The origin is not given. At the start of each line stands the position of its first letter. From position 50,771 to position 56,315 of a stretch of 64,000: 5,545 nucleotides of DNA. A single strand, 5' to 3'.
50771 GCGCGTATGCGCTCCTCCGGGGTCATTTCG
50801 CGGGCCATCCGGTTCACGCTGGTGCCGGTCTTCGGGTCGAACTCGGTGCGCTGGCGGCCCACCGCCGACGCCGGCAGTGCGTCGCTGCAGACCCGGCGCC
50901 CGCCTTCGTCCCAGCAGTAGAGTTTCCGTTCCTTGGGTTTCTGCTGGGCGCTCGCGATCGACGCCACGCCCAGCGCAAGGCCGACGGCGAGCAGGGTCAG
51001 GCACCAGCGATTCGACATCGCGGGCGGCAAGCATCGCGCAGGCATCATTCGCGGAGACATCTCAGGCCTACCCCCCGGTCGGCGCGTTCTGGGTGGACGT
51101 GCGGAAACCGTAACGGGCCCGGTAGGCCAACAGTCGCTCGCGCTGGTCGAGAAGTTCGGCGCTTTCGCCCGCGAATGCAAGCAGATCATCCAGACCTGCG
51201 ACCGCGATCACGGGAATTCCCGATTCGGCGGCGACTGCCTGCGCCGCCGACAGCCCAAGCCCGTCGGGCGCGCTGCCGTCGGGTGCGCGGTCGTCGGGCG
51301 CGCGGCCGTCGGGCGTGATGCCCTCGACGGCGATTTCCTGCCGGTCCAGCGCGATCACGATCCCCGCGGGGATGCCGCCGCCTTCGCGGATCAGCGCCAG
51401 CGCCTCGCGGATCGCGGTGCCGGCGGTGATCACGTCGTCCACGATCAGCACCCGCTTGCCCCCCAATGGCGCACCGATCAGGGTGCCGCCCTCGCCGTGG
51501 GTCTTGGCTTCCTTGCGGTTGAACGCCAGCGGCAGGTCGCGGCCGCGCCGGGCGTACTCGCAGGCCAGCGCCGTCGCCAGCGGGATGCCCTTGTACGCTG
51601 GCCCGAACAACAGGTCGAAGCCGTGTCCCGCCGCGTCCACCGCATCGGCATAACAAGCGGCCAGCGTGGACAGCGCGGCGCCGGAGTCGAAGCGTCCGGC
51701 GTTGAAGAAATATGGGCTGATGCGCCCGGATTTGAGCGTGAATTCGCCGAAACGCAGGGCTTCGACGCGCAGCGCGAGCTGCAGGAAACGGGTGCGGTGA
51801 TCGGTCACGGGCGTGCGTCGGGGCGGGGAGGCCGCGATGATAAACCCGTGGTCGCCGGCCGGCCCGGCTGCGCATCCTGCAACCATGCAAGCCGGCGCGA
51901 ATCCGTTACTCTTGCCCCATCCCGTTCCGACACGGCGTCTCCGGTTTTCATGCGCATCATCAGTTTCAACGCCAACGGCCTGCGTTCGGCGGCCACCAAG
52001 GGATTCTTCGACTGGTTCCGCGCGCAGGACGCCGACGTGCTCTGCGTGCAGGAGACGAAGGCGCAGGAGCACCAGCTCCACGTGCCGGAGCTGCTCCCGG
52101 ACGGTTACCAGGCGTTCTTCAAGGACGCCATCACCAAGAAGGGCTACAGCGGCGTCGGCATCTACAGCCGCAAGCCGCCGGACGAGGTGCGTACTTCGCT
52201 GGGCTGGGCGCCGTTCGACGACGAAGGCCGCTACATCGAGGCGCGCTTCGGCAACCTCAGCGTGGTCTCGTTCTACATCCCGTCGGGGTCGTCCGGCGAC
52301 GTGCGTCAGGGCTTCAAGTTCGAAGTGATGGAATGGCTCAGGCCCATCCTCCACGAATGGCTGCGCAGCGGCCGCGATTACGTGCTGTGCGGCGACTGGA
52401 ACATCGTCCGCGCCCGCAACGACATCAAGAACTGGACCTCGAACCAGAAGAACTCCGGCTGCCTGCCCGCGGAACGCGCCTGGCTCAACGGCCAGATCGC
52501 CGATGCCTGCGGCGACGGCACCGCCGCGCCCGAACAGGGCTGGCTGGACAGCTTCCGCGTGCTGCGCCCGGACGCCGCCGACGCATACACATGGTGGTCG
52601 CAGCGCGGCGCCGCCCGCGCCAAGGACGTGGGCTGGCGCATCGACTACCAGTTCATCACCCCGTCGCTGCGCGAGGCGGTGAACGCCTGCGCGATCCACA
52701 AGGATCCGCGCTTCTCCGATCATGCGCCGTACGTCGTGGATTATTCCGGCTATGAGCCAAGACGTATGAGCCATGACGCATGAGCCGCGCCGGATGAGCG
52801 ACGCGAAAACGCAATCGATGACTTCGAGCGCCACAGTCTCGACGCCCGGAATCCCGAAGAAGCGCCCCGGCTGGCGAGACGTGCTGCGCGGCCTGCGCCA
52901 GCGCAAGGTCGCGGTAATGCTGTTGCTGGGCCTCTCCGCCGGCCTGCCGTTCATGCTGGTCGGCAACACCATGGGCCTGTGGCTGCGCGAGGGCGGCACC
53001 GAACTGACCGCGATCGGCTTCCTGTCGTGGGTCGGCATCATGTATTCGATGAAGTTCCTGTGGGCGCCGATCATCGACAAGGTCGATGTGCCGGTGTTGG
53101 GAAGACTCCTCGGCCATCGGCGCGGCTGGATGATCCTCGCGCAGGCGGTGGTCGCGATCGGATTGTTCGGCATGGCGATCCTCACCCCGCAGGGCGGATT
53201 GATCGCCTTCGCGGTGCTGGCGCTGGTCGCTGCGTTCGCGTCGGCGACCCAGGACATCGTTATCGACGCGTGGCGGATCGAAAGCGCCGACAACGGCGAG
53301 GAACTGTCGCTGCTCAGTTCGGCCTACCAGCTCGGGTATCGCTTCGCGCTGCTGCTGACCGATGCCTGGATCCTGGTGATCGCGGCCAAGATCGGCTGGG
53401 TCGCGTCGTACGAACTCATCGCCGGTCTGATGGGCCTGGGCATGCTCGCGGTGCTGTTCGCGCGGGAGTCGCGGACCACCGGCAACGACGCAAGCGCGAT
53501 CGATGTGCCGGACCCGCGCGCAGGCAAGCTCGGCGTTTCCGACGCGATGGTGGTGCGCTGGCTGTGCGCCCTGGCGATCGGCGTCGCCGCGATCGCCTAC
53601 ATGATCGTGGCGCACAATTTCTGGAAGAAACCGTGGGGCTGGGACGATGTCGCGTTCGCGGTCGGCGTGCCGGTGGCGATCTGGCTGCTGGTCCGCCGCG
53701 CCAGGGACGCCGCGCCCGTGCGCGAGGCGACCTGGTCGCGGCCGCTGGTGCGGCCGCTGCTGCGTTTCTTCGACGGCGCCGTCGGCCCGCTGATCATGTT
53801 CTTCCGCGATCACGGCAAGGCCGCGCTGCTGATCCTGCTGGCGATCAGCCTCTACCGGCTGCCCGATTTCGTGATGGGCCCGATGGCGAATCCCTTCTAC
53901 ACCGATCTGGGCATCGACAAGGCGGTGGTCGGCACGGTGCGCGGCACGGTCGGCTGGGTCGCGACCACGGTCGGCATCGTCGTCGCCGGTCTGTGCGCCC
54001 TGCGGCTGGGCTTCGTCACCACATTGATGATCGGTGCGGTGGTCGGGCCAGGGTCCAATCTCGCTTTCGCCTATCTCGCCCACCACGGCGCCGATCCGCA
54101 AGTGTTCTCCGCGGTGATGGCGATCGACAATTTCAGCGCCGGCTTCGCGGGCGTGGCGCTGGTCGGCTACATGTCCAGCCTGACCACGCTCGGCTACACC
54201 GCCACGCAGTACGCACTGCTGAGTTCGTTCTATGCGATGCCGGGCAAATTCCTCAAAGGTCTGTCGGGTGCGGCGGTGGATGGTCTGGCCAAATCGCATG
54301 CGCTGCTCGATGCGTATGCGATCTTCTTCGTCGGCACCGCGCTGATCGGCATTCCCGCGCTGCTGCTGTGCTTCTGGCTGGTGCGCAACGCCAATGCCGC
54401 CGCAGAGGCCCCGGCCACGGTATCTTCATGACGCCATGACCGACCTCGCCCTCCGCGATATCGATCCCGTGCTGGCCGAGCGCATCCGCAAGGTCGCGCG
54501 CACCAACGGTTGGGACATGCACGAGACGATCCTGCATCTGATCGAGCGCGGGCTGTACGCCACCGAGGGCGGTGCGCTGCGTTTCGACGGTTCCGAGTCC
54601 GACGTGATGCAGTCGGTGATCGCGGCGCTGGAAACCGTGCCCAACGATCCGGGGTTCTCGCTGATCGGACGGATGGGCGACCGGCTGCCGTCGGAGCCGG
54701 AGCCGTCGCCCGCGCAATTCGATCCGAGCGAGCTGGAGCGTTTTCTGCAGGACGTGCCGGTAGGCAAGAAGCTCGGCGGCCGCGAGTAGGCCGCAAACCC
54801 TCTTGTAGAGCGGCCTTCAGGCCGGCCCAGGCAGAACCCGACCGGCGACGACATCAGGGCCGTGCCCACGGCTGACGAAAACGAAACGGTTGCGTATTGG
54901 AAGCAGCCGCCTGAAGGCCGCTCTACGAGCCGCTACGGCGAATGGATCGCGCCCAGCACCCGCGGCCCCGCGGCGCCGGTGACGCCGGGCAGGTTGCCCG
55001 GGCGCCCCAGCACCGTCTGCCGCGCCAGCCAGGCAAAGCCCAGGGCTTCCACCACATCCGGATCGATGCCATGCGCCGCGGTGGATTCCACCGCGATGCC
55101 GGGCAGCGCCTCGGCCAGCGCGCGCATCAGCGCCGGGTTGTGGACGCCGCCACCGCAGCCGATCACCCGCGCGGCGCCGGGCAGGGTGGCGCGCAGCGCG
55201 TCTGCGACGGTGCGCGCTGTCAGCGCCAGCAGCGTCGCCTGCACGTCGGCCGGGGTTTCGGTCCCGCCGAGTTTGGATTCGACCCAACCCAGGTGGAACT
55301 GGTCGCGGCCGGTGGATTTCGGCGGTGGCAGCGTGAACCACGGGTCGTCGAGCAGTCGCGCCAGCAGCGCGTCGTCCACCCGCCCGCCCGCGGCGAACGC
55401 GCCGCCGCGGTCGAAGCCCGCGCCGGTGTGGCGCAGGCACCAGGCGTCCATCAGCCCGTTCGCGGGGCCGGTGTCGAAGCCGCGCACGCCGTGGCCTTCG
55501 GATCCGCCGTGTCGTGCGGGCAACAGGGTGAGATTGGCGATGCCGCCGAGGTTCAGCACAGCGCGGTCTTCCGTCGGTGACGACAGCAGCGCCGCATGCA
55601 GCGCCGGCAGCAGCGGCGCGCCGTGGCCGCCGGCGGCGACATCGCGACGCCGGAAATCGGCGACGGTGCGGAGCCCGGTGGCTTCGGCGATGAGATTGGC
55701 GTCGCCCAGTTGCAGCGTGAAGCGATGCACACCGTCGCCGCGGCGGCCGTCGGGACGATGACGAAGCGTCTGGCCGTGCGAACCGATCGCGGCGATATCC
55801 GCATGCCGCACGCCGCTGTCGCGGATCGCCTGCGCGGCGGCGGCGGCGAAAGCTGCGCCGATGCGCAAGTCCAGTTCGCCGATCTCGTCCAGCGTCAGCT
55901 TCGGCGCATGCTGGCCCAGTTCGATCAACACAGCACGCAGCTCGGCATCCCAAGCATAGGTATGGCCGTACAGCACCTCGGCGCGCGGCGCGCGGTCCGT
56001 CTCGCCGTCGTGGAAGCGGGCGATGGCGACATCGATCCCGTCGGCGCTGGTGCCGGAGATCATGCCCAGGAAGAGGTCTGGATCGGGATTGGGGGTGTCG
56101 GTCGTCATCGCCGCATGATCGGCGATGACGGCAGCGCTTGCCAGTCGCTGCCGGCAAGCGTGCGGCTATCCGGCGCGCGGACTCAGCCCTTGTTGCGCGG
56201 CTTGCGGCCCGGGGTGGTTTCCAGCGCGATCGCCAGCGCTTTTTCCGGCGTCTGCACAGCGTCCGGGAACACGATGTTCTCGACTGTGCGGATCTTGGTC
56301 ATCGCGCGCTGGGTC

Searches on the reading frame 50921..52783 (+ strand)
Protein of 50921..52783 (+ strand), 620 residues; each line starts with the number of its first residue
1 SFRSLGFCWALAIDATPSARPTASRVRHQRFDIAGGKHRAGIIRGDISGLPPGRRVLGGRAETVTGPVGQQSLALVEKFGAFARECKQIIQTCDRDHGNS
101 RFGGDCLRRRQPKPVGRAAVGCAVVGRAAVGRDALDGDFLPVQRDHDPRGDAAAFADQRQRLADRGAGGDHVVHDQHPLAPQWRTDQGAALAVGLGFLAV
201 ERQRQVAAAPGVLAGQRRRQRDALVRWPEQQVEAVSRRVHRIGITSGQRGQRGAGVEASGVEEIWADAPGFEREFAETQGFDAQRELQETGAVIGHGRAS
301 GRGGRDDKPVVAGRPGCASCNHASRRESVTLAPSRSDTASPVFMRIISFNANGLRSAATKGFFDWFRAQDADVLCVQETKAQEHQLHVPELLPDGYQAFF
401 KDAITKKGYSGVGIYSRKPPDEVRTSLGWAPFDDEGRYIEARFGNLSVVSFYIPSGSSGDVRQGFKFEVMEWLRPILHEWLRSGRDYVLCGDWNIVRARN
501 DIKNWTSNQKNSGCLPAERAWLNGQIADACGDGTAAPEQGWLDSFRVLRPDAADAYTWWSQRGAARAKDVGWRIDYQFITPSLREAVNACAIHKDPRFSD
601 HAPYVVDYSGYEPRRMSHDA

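Call 47: search_protein_families(library=pfam, proteins=[window:50921-52783:+], max_evalue=0.0001)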
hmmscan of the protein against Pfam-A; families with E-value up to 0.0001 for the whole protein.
window:50921-52783:+ (620 aa): 1 family
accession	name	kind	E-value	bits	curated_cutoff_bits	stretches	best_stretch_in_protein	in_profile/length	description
PF03372.29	Exo_endo_phos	-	3.8e-27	95.9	24.5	1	347-601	1-225/225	Endonuclease/Exonuclease/phosphatase family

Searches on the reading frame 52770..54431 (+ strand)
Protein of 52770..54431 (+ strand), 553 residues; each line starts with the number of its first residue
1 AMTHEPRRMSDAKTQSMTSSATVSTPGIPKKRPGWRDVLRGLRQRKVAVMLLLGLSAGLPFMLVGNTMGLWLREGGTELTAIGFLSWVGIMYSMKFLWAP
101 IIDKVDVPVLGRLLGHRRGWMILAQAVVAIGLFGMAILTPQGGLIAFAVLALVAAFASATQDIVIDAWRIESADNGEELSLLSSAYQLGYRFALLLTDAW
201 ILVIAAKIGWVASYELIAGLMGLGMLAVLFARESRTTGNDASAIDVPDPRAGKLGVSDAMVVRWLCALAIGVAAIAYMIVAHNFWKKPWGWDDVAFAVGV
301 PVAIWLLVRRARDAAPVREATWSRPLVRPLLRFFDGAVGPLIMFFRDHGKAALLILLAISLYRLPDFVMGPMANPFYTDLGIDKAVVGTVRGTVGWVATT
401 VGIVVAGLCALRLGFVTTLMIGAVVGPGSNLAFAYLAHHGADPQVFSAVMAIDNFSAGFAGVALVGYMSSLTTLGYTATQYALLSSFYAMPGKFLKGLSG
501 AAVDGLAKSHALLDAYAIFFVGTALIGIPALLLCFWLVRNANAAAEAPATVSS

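Call 47: search_protein_families(library=pfam, proteins=[window:52770-54431:+], max_evalue=0.0001)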
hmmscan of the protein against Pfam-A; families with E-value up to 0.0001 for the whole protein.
window:52770-54431:+ (553 aa): 1 family
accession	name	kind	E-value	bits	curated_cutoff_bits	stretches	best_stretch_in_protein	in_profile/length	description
PF13000.13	Acatn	-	1.9e-08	33.8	23.7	1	51-137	6-90/546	Acetyl-coenzyme A transporter 1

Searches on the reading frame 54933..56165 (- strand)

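Call 47: search_protein_families(library=pfam, proteins=[window:54933-56165:-], max_evalue=0.0001)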
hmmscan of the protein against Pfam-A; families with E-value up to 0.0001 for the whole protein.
window:54933-56165:- (410 aa): 1 family
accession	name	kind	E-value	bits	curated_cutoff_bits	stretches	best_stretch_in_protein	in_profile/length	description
PF03702.20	AnmK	-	4.5e-124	414.7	24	1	31-408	2-365/367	Anhydro-N-acetylmuramic acid kinase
